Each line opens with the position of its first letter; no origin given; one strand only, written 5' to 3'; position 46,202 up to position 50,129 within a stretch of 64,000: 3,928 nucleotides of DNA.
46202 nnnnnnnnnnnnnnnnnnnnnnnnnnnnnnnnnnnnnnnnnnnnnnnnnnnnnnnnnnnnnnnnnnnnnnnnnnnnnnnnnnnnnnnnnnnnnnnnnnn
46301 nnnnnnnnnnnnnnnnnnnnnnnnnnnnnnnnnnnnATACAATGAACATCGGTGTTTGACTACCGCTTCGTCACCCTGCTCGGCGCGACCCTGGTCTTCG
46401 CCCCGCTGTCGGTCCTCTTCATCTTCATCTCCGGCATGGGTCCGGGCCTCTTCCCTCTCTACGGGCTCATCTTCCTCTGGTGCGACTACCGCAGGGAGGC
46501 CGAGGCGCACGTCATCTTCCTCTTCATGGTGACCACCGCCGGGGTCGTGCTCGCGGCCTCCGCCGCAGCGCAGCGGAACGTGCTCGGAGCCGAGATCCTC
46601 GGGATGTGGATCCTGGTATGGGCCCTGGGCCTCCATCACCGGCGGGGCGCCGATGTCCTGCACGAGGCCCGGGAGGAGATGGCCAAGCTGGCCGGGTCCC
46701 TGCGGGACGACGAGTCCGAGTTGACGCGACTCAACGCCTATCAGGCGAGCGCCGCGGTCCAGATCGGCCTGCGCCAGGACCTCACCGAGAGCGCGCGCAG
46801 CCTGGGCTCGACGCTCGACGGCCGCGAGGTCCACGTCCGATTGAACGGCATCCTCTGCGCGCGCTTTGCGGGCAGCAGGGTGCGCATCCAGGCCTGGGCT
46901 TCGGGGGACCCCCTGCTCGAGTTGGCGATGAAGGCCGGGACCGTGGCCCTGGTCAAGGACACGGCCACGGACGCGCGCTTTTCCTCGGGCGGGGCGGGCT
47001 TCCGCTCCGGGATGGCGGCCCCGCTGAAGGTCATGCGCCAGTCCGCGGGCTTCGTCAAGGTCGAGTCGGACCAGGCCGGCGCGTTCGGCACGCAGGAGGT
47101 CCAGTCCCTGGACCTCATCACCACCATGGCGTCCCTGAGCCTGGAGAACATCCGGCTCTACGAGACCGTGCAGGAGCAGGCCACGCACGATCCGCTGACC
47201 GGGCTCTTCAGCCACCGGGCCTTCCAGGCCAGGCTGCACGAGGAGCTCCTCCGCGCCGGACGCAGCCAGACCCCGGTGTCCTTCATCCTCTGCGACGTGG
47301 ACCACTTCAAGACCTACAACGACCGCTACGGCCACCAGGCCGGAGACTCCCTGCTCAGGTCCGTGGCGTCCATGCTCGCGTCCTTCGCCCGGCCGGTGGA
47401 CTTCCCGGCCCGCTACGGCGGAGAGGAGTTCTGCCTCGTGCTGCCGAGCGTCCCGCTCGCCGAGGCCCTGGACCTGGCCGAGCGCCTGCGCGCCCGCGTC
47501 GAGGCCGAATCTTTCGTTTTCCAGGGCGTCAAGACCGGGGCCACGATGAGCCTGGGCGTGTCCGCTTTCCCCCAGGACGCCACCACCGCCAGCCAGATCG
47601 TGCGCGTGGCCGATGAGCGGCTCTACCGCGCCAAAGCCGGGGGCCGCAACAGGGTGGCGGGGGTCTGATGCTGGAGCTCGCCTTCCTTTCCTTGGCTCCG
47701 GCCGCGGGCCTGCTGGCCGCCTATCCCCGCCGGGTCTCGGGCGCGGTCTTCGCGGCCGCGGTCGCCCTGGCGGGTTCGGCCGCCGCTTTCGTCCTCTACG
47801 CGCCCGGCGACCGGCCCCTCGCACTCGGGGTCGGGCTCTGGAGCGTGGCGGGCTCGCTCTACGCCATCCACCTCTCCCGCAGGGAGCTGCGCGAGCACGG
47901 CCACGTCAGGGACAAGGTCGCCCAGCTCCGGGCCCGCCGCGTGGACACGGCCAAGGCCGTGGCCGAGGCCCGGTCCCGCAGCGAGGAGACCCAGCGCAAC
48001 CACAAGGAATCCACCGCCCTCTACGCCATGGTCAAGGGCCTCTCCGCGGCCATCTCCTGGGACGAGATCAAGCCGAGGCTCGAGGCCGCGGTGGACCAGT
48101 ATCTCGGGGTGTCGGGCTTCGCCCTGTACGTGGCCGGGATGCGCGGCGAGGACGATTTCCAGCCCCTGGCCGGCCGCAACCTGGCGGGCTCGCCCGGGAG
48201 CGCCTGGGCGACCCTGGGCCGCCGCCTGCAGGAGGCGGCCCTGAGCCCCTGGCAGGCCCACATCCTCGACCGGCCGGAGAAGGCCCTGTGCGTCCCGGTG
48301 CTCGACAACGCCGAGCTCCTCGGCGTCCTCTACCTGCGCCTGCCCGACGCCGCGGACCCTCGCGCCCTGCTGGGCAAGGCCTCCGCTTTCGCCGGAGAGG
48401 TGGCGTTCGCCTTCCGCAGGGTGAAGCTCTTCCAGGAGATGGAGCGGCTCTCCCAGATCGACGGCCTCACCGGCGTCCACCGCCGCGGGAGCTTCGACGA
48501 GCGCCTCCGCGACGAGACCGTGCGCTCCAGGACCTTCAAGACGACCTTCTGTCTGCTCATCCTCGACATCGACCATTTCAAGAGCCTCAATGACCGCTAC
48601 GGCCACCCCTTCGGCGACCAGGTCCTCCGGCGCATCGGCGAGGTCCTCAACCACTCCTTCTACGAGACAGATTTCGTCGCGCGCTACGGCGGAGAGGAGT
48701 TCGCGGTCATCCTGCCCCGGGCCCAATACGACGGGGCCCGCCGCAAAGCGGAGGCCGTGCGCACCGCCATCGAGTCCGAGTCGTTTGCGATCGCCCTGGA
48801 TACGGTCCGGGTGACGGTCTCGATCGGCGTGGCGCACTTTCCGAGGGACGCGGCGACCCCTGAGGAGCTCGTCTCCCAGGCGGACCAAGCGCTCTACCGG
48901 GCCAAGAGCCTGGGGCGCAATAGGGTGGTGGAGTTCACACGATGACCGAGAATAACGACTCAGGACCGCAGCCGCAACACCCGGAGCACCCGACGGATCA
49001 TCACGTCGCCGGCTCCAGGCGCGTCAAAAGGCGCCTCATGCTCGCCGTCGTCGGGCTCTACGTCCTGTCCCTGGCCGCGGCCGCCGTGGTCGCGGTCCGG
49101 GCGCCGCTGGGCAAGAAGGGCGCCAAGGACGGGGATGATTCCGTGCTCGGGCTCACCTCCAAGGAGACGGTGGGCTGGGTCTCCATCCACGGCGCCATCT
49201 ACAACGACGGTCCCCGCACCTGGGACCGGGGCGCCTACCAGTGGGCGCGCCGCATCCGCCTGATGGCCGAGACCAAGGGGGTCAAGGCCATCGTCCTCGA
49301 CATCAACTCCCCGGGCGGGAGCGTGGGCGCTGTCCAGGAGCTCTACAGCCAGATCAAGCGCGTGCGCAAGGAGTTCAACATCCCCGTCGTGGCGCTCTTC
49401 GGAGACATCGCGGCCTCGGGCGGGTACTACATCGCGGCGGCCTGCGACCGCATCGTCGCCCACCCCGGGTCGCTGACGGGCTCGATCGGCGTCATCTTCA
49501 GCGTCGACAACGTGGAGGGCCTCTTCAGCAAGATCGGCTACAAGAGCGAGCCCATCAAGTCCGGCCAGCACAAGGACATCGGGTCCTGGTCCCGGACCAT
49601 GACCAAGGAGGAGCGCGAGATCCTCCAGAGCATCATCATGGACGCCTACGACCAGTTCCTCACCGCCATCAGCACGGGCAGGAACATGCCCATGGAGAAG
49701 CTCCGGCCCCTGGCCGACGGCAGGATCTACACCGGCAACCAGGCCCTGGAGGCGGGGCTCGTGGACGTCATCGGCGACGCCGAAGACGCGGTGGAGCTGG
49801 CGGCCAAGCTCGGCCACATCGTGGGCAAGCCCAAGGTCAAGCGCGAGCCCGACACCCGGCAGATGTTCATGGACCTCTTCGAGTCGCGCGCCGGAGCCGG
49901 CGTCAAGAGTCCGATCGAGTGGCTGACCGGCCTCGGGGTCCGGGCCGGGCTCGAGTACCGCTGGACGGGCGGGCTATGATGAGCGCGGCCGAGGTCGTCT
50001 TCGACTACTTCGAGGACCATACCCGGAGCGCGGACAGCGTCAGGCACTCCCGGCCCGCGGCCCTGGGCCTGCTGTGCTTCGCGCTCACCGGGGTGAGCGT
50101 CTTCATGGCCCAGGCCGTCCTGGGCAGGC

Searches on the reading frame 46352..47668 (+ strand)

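Call 50: search_protein_families(library=pfam, proteins=[window:46352-47668:+], max_evalue=0.0001)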
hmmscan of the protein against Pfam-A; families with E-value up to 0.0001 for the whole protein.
window:46352-47668:+ (438 aa): 1 family
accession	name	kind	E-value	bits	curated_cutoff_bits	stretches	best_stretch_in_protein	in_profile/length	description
PF00990.26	GGDEF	-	2.3e-46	157.9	23.8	1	277-434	1-161/161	Diguanylate cyclase, GGDEF domain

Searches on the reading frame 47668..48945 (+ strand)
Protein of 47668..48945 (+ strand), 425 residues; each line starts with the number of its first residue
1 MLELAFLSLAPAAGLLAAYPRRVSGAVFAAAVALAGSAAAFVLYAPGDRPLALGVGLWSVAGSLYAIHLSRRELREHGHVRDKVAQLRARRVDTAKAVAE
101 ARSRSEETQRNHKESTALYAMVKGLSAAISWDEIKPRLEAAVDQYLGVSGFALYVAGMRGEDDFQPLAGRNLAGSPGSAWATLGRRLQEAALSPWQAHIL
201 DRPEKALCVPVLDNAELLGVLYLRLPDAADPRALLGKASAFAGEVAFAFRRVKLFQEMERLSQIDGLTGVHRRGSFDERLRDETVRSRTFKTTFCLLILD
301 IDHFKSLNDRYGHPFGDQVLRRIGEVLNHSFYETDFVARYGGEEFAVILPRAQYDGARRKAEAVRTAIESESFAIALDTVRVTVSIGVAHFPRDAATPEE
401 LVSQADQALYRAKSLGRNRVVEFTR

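Call 50: search_protein_families(library=pfam, proteins=[window:47668-48945:+], max_evalue=0.0001)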
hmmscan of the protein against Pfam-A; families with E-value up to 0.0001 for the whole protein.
window:47668-48945:+ (425 aa): 1 family
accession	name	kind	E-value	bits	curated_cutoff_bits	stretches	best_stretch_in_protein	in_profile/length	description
PF00990.26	GGDEF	-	4.4e-44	150.5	23.8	1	263-419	2-161/161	Diguanylate cyclase, GGDEF domain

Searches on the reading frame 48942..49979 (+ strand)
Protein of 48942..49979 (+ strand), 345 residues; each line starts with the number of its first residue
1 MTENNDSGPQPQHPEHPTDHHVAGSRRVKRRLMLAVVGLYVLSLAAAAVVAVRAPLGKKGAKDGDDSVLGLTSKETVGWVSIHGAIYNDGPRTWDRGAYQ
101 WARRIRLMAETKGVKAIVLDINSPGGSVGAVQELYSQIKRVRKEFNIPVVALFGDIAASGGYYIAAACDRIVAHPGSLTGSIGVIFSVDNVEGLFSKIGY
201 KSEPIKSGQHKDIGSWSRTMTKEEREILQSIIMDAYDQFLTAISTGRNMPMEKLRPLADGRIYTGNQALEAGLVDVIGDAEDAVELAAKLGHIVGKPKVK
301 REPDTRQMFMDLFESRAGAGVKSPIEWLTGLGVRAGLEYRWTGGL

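Call 50: search_protein_families(library=pfam, proteins=[window:48942-49979:+], max_evalue=0.0001)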
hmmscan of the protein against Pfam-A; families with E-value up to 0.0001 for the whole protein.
window:48942-49979:+ (345 aa): 3 families
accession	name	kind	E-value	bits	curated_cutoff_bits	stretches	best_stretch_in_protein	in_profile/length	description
PF01343.23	Peptidase_S49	-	2.5e-47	161.1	24.9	1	144-290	4-150/154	Peptidase family S49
PF25145.1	NfeD1b_N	-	2e-12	47.5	40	1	94-186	11-99/189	NfeD1b, N-terminal domain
PF00574.28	CLP_protease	-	3.5e-06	27.5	20.2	0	99-169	31-97/182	Clp protease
